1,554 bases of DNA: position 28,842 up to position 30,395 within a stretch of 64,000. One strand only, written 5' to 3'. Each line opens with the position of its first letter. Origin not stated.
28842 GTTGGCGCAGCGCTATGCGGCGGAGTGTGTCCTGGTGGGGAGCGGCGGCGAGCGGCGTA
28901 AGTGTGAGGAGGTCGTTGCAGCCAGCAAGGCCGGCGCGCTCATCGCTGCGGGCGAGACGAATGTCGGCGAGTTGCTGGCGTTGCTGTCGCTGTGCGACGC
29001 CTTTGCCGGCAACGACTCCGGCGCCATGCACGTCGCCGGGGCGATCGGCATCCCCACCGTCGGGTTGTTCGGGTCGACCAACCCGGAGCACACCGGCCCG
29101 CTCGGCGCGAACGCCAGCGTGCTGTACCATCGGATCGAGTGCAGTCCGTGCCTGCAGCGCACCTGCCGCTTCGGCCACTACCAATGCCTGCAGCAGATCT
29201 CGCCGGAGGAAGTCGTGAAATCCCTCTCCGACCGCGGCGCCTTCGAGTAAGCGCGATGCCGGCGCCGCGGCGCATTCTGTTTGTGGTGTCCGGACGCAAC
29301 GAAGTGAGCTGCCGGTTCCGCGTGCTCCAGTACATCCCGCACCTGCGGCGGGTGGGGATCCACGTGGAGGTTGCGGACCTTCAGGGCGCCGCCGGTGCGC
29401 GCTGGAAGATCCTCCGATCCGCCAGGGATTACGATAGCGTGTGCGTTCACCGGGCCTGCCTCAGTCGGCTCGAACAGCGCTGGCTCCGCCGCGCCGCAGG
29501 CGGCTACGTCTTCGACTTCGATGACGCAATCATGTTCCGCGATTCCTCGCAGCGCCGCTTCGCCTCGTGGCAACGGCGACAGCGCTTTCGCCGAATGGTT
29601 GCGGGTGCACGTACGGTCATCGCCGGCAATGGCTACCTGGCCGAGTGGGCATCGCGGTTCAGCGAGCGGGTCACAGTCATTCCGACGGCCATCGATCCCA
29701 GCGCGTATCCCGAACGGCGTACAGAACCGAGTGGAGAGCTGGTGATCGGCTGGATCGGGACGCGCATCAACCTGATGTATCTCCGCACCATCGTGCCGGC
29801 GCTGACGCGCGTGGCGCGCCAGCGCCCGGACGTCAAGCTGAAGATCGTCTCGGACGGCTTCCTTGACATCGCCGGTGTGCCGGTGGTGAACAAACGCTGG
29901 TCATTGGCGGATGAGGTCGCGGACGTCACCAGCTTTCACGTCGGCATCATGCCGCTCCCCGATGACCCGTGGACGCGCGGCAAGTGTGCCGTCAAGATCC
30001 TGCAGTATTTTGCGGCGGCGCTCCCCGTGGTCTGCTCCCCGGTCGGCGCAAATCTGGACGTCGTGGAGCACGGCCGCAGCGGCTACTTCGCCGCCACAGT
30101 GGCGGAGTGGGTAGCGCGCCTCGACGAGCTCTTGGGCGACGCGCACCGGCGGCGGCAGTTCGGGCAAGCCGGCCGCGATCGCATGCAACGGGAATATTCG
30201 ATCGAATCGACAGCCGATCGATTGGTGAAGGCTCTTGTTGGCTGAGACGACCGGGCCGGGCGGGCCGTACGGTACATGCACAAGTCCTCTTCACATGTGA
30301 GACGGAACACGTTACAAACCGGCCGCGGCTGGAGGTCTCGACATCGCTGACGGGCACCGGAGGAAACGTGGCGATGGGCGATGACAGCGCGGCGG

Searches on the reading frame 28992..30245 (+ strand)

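Call 8: search_protein_families(library=pfam, proteins=[window:28992-30245:+], max_evalue=0.001)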
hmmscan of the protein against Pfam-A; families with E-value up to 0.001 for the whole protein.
window:28992-30245:+ (417 aa): 3 families
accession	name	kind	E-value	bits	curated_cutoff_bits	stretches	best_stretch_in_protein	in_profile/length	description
PF13692.12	Glyco_trans_1_4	-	1.8e-09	38.4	27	1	252-383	4-142/142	Glycosyl transferases group 1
PF13524.12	Glyco_trans_1_2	-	2.5e-08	34.4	25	1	279-412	13-143/144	Glycosyl transferase-like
PF00534.26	Glycos_transf_1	-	6.9e-07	29.4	26.4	1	334-396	107-171/172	Glycosyl transferases group 1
